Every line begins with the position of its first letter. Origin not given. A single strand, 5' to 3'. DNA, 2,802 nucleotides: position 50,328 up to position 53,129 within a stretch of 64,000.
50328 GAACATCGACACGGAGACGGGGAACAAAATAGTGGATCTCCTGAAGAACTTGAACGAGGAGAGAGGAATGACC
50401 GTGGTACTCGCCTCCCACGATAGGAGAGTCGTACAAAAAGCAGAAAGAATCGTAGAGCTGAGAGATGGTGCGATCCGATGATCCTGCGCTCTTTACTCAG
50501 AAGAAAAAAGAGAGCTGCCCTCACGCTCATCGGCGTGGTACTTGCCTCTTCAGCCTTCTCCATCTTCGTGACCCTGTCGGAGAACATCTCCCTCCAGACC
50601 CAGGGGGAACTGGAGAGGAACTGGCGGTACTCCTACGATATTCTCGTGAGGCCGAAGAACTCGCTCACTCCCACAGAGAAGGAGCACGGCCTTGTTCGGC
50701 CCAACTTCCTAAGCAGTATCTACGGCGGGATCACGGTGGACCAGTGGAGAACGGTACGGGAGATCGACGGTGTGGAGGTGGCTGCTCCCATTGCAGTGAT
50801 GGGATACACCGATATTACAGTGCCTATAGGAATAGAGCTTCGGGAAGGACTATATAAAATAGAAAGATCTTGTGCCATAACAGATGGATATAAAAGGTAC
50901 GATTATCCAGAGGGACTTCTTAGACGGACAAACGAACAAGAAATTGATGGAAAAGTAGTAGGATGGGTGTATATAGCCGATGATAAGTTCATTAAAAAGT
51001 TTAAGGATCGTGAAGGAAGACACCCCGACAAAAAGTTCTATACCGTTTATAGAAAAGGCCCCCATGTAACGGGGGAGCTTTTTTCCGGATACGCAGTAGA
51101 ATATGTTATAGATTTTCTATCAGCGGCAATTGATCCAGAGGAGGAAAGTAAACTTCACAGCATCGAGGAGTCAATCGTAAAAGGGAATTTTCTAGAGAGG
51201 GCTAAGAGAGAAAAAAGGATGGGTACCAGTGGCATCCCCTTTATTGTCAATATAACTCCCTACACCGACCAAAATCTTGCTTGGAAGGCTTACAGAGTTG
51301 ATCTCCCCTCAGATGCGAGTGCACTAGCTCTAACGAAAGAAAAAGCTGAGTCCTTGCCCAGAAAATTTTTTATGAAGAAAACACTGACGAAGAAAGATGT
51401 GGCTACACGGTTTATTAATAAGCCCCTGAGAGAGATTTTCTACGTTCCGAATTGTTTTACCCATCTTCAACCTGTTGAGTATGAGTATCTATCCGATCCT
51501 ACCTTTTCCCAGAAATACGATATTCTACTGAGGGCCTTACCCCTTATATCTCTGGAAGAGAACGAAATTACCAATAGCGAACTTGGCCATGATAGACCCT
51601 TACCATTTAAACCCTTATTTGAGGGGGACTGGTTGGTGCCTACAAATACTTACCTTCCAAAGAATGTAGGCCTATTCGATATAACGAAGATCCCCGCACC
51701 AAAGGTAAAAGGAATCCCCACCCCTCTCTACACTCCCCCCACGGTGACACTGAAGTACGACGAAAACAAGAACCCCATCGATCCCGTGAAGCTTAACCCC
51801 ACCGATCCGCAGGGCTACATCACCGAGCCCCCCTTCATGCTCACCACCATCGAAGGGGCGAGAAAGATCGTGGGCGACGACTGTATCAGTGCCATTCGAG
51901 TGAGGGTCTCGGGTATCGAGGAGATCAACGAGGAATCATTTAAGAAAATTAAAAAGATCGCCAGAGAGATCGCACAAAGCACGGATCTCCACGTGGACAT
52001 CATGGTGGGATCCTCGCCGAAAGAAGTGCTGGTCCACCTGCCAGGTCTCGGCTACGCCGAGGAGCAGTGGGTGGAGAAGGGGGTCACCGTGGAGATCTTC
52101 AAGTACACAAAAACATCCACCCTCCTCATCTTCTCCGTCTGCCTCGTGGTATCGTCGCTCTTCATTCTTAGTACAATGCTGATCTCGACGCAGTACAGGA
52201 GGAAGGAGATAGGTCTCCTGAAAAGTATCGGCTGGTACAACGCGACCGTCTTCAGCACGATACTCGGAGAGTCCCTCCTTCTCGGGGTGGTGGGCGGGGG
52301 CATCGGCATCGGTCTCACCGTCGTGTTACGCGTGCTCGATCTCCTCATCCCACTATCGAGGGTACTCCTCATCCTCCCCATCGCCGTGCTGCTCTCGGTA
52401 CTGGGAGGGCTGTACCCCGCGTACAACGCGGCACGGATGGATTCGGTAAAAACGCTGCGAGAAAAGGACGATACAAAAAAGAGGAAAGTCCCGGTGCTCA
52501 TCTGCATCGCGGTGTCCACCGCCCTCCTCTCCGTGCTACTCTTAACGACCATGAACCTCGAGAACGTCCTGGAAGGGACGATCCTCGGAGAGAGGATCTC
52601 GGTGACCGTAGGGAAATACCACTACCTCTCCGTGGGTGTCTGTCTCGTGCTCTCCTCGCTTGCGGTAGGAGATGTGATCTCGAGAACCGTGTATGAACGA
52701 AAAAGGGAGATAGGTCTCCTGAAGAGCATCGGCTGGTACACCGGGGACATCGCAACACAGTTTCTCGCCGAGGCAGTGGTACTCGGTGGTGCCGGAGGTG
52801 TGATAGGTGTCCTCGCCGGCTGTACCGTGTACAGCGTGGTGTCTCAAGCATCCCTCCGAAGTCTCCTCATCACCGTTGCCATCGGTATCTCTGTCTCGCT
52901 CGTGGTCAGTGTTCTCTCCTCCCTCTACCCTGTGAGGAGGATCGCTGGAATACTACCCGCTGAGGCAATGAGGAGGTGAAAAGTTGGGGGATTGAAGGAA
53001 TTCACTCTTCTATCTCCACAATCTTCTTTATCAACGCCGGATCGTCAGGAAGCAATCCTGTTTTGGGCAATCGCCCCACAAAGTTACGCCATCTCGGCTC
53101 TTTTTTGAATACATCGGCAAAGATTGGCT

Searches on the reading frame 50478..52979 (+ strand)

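Call 72: search_protein_families(library=pfam, max_evalue=0.00001, proteins=[window:50478-52979:+])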
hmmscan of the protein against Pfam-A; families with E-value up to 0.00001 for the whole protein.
window:50478-52979:+ (833 aa): 1 family
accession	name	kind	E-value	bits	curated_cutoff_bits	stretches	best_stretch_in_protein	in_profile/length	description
PF02687.27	FtsX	-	3.3e-21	76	25.5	2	550-654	2-118/120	FtsX-like permease C-terminal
